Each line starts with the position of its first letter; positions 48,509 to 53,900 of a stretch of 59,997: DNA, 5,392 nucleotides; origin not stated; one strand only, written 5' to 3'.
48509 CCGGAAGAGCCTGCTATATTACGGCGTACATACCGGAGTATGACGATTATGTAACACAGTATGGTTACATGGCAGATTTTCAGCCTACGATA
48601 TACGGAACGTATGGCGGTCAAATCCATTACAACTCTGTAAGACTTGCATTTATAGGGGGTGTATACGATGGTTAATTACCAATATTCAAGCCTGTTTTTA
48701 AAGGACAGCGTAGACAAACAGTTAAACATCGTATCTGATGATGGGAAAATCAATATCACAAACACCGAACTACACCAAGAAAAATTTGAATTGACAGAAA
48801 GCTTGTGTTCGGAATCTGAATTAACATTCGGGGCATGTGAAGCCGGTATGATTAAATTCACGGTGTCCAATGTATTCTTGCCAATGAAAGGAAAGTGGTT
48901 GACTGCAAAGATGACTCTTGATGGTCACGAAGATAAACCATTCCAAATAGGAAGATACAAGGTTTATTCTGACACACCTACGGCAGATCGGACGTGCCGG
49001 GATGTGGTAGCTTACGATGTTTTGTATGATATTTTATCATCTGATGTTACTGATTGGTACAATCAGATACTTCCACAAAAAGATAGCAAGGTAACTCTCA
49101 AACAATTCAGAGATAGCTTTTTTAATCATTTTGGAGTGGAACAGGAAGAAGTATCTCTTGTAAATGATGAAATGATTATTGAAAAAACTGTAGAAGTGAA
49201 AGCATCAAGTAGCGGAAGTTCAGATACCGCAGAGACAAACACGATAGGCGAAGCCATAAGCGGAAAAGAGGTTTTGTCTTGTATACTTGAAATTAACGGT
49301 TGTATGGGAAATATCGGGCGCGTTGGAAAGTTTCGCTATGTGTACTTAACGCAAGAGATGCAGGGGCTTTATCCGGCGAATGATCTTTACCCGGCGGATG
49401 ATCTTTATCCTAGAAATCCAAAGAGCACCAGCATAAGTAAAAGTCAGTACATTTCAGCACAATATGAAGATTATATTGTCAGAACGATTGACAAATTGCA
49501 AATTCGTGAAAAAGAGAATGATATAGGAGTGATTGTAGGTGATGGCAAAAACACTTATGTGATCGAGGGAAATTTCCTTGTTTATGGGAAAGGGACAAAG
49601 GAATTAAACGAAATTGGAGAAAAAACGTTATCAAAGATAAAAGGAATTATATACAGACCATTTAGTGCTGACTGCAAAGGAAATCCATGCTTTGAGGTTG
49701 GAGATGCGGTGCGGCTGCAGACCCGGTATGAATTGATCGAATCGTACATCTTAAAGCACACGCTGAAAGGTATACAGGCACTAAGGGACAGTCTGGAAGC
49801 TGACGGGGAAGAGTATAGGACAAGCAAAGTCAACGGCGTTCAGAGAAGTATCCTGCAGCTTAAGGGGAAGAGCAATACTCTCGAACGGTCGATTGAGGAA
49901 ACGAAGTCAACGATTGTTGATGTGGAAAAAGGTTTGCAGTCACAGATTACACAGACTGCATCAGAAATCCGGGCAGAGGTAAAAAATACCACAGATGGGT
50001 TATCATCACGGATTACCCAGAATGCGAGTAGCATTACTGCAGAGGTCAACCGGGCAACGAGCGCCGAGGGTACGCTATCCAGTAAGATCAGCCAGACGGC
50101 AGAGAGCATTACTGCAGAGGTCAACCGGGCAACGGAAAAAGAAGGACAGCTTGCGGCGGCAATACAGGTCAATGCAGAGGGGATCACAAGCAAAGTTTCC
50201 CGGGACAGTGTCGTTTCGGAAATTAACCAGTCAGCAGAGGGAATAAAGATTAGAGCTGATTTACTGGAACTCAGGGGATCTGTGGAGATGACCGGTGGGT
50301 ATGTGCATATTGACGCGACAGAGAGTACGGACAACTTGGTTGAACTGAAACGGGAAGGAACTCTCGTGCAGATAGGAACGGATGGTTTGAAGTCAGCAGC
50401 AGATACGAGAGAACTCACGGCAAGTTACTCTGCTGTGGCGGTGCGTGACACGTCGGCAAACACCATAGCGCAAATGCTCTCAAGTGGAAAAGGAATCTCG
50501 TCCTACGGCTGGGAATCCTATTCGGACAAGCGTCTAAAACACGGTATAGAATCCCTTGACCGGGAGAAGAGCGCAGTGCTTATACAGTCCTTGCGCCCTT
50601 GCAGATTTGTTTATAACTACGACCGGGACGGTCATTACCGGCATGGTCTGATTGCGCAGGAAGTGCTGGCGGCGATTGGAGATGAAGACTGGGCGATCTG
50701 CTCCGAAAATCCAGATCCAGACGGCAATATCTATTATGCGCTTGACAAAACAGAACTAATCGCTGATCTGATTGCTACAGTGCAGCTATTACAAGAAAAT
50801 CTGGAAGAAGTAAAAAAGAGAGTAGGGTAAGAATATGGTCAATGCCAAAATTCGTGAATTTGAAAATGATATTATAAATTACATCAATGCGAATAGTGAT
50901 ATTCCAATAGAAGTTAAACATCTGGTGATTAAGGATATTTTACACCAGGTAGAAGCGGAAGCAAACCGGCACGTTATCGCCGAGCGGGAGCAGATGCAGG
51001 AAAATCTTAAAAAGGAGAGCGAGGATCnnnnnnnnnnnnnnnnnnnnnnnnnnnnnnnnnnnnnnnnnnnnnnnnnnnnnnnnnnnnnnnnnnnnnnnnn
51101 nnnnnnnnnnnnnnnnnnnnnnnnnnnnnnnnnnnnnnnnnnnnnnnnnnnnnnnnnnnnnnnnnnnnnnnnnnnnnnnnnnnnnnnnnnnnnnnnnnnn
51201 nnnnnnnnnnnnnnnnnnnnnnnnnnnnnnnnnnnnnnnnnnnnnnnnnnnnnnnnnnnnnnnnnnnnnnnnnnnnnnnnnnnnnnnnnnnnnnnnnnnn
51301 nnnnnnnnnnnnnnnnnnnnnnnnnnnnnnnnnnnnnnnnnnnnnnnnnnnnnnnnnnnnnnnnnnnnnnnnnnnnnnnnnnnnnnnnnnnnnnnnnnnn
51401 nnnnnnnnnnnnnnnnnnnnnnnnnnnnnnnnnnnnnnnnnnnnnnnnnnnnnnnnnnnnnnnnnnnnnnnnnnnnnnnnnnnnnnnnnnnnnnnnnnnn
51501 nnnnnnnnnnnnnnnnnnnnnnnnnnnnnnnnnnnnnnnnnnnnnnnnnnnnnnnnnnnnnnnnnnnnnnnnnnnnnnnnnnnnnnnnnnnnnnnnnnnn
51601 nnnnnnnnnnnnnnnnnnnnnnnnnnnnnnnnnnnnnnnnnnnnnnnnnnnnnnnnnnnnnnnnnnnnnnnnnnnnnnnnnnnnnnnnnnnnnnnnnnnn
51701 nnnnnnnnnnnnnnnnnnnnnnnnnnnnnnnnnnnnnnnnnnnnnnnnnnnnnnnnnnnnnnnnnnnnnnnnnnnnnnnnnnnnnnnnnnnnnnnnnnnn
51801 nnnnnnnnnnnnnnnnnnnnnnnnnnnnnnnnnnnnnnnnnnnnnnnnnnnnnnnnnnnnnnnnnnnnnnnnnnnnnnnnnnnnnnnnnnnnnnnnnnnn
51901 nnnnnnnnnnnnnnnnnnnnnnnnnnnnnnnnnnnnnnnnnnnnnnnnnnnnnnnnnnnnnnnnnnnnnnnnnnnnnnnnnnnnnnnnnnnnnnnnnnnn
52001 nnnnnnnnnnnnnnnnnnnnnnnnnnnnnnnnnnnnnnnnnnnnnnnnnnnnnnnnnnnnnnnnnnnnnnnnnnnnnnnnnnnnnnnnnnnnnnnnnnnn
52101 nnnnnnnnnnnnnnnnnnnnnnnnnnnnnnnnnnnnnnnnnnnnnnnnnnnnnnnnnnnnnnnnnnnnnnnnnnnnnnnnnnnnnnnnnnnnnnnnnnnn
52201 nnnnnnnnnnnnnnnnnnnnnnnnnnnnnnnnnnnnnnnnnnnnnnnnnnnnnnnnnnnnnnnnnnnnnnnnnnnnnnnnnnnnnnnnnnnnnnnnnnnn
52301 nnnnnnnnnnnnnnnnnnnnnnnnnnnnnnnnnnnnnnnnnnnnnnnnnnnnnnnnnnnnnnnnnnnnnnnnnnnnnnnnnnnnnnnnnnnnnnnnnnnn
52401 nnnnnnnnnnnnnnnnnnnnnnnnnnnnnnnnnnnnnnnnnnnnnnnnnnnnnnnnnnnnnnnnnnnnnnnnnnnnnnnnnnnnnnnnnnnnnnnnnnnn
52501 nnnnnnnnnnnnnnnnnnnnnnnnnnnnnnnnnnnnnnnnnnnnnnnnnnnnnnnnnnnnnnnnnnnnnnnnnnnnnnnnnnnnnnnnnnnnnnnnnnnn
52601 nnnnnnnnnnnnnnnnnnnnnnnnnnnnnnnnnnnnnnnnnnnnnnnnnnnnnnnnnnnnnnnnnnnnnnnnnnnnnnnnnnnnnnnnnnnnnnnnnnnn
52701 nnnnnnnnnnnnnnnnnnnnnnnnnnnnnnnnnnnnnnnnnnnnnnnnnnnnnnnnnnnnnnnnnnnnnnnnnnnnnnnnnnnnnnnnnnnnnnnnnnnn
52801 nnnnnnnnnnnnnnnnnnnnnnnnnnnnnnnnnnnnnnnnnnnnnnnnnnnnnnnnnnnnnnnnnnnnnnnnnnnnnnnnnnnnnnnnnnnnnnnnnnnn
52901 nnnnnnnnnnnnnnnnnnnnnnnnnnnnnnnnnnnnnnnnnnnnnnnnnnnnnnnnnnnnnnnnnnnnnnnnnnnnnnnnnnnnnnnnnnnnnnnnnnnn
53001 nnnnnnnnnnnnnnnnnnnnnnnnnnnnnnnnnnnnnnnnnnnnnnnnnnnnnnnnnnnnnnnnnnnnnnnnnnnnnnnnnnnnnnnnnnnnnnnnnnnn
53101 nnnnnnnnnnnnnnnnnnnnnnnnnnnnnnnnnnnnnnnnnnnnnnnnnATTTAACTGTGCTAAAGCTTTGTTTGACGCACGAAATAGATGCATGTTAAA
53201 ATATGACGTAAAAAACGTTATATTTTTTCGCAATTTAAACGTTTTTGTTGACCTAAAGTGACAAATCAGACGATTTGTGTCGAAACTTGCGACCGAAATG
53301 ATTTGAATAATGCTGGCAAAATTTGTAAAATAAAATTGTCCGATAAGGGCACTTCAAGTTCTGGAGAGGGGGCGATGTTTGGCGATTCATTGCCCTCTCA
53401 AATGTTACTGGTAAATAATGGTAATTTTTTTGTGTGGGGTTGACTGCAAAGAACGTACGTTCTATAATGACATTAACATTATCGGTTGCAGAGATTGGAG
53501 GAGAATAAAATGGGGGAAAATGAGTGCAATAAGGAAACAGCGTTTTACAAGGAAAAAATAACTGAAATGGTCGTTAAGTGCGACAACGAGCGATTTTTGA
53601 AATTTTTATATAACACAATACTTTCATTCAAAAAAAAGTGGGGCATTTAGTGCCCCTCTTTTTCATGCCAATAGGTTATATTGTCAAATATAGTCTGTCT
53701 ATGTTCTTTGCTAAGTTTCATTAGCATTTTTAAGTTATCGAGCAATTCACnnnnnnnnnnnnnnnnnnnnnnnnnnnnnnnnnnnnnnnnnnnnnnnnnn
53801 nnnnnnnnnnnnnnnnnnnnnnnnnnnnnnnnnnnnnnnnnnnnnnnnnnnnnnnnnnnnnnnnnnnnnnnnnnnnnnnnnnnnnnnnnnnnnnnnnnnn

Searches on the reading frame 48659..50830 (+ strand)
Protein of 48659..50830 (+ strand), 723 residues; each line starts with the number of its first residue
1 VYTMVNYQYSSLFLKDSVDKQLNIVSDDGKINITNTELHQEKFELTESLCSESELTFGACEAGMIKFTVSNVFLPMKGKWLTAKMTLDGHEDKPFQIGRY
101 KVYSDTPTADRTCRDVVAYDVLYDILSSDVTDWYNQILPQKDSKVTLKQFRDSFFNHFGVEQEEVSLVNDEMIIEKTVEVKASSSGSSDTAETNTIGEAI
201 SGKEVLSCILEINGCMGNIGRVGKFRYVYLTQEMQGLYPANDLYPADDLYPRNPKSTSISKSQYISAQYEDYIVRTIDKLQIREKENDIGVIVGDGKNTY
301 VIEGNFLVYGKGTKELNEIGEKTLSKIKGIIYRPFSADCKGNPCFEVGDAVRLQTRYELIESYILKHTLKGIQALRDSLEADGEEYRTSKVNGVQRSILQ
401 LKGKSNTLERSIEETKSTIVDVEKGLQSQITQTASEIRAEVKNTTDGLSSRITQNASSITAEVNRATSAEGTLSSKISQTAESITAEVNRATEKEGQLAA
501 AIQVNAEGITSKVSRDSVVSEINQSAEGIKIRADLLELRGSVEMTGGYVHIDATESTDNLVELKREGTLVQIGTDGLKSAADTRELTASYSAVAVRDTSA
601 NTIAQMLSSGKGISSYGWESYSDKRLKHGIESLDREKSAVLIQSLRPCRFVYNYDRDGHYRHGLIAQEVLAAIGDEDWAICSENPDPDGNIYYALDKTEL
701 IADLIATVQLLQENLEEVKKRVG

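Call 36: search_protein_families(library=phrogs, proteins=[window:48659-50830:+], max_evalue=0.00001)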
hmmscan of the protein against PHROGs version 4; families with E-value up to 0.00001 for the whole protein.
window:48659-50830:+ (723 aa): 7 families
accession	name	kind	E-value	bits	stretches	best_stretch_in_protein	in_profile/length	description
phrog_18190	-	unknown function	2.3e-191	638.9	2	4-467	1-454/723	-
phrog_1980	-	tail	6.7e-18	66.2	1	413-722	166-430/449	tail fiber protein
phrog_6921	-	tail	2.9e-12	47.2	1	449-721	482-730/738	tail fiber protein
phrog_6616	-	tail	2.4e-08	33.4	1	205-393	185-358/991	tail protein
phrog_1899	-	unknown function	2.9e-07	30.1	1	391-544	297-429/933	-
phrog_1775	-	head and packaging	4e-07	28.9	0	500-546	1176-1222/1609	minor head protein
phrog_11785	-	head and packaging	8.6e-07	28.7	1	498-544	410-456/770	minor head protein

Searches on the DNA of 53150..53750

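Call 49: search_rna_families(source=window, start=53150, end=53750, threshold=evalue, max_evalue=1, show_alignments=2)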
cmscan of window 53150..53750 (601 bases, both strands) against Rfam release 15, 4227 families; matches with E-value up to 1: 3.
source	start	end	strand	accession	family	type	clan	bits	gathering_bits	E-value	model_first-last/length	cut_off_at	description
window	53552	53663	+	RF04184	BTnc060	Gene; sRNA;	-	20.7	228.9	0.74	1-213/213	no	Bacteroides sRNA BTnc060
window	53632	53730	+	RF02420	Bp1_162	Gene; sRNA;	-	20.5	50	0.62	1-100/100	no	Burkholderia sRNA Bp1_Cand612_SIPHT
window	53525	53670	+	RF00558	L20_leader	Cis-reg; leader;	-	20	58.7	0.21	1-127/127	no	Ribosomal protein L20 leader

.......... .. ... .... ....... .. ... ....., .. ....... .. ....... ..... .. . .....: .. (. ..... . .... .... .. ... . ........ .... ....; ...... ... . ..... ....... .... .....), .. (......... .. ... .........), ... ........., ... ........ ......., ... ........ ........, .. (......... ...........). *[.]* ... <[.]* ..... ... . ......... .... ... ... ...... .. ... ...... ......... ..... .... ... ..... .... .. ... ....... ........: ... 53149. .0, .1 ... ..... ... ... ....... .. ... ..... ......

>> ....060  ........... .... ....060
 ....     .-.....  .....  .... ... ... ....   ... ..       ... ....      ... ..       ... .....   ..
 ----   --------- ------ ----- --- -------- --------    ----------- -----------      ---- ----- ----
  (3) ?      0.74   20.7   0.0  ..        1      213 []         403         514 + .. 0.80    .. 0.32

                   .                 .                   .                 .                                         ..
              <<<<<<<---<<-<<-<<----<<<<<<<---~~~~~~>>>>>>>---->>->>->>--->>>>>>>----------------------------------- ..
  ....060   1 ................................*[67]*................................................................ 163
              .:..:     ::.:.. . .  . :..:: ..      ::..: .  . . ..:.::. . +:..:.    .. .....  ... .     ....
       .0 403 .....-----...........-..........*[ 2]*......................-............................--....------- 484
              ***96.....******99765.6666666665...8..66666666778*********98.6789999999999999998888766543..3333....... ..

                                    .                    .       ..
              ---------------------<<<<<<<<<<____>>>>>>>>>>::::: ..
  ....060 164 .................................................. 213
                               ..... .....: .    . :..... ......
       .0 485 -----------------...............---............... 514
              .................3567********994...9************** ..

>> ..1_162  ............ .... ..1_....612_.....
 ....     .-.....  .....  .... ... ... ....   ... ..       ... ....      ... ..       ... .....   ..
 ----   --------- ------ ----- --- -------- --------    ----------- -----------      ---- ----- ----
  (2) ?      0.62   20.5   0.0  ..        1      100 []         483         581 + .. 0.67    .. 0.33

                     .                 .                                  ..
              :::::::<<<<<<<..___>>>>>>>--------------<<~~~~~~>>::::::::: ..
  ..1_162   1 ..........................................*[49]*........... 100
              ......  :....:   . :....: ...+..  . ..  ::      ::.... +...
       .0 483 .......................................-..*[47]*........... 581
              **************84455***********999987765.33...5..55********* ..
